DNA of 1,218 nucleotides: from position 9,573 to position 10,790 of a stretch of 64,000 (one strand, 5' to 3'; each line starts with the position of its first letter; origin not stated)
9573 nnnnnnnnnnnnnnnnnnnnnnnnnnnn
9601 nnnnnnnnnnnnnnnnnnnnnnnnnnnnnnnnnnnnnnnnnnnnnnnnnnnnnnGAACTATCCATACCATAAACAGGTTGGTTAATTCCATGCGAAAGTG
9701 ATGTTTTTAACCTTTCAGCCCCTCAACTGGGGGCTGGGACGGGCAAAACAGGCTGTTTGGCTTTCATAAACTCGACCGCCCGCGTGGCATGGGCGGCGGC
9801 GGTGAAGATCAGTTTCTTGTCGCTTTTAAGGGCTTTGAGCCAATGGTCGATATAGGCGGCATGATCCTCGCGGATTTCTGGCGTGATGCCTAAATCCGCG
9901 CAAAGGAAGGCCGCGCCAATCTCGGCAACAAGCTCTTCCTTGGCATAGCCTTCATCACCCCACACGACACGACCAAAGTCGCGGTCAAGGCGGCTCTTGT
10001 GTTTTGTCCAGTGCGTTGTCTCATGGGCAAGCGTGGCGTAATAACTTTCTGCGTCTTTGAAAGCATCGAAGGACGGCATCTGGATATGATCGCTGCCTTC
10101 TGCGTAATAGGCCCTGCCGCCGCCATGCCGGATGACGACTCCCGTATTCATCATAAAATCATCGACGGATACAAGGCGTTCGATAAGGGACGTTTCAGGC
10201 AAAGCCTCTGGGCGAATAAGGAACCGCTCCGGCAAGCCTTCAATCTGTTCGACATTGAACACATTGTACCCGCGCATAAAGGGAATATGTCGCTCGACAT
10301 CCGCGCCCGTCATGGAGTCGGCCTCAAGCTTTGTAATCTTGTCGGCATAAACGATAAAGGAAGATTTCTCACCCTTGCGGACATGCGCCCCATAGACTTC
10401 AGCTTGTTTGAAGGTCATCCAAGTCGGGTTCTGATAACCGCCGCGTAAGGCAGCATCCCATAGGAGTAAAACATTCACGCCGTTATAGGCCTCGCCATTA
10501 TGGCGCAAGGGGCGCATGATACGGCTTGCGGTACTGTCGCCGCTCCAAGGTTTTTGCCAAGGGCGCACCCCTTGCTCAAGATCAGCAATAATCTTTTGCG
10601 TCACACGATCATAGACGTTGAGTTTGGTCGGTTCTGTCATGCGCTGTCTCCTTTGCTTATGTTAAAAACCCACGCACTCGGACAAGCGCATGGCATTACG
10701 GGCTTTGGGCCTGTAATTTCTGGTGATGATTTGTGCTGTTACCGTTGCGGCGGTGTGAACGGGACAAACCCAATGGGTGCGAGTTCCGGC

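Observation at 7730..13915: DGR is physically linked to a mobilization / anti-restriction module (MobP-like relaxase, MobC, ArdC, two XRE regulators)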

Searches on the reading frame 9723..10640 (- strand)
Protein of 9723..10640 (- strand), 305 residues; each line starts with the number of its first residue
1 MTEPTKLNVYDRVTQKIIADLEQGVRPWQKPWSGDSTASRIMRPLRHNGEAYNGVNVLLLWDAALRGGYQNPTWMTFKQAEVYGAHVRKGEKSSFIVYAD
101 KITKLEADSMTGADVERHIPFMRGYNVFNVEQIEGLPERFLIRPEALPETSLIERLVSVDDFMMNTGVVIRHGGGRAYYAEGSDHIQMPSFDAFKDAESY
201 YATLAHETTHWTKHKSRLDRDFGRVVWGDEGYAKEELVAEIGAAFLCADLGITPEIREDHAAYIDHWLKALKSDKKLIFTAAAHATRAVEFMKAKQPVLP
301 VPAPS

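Call 3: search_protein_families(library=pfam, proteins=[window:9723-10640:-], max_evalue=0.01)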
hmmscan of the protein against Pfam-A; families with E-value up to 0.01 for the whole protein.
window:9723-10640:- (305 aa): 3 families
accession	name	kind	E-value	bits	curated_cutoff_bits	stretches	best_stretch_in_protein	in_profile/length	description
PF18818.7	MPTase-PolyVal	-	2e-53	180.2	27.5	1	159-284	3-126/126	Zincin-like metallopeptidase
PF08401.16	ArdcN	-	1.3e-38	132.4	22.6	1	8-128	2-123/123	N-terminal domain of anti-restriction factor ArdC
PF20054.4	Tc-38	-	0.0015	18.6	23.2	1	63-94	17-48/70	Trypanosoma Tc-38 (p38) protein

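Call 9: search_protein_families(library=ncbifam, proteins=[window:9723-10640:-], max_evalue=0.01)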
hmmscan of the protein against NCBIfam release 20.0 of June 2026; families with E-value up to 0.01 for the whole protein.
window:9723-10640:- (305 aa): 0 families

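Call 86: search_solved_structures(query=window:9723-10640:-, max_evalue=0.01)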
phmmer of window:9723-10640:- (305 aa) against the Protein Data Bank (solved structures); distinct sequences matched with E-value up to 0.01: 2.
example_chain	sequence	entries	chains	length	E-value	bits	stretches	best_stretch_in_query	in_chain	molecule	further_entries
6i89_A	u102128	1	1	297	6.5e-76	258.9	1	3-293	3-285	ArdC protein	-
6sna_A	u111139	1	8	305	7.1e-76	258.8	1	3-293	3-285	ArdC protein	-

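Call 98: list_cluster_members(proteins=[P0001, window:9723-10640:-, window:7730-9004:-, window:6603-7733:+, window:5747-6109:+, window:15946-16926:-])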
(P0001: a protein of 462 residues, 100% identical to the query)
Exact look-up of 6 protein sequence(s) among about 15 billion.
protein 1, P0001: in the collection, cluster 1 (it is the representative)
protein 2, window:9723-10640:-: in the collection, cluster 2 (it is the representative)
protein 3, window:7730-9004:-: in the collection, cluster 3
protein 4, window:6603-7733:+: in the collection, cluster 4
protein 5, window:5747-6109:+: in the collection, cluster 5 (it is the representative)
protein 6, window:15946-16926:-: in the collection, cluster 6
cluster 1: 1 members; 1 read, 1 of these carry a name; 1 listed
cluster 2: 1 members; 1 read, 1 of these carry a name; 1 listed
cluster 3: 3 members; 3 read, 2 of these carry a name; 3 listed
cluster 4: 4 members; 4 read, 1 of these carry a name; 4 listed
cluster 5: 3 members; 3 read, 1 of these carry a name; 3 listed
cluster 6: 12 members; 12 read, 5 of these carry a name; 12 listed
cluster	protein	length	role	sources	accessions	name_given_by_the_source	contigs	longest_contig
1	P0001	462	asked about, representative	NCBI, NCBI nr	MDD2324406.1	MAG: relaxase/mobilization nuclease domain-containing protein [Alphaproteobacteria ... | relaxase/mobilization nuclease domain-containing protein [Alphaproteobacteria bacterium]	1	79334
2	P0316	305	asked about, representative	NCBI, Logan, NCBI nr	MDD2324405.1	MAG: zincin-like metallopeptidase domain-containing protein [Alphaproteobacteria ... | zincin-like metallopeptidase domain-containing protein [Alphaproteobacteria bacterium]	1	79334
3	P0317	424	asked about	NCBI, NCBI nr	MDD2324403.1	MAG: hypothetical protein PHW63_00100 [Alphaproteobacteria bacterium] | hypothetical protein [Alphaproteobacteria bacterium]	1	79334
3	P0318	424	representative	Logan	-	-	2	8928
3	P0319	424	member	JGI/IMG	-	hypothetical protein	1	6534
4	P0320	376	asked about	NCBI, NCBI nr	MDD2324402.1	MAG: reverse transcriptase/maturase family protein [Alphaproteobacteria bacterium] | reverse transcriptase/maturase family protein [Alphaproteobacteria bacterium]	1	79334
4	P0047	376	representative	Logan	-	-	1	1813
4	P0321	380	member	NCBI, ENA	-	-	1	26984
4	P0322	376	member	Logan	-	-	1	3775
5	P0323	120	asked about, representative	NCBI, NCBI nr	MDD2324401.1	MAG: four helix bundle protein [Alphaproteobacteria bacterium] | four helix bundle protein [Alphaproteobacteria bacterium]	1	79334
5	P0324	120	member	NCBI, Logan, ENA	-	-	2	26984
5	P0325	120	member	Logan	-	-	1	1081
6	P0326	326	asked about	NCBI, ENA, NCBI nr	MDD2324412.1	MAG: ribonucleotide-diphosphate reductase subunit beta [Alphaproteobacteria bacterium] | ribonucleotide-diphosphate reductase subunit beta [Alphaproteobacteria bacterium]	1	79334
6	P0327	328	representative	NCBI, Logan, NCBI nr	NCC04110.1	MAG: ribonucleotide-diphosphate reductase subunit beta [Proteobacteria bacterium] | ribonucleotide-diphosphate reductase subunit beta [Pseudomonadota bacterium]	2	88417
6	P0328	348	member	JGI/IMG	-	ribonucleoside-diphosphate reductase beta chain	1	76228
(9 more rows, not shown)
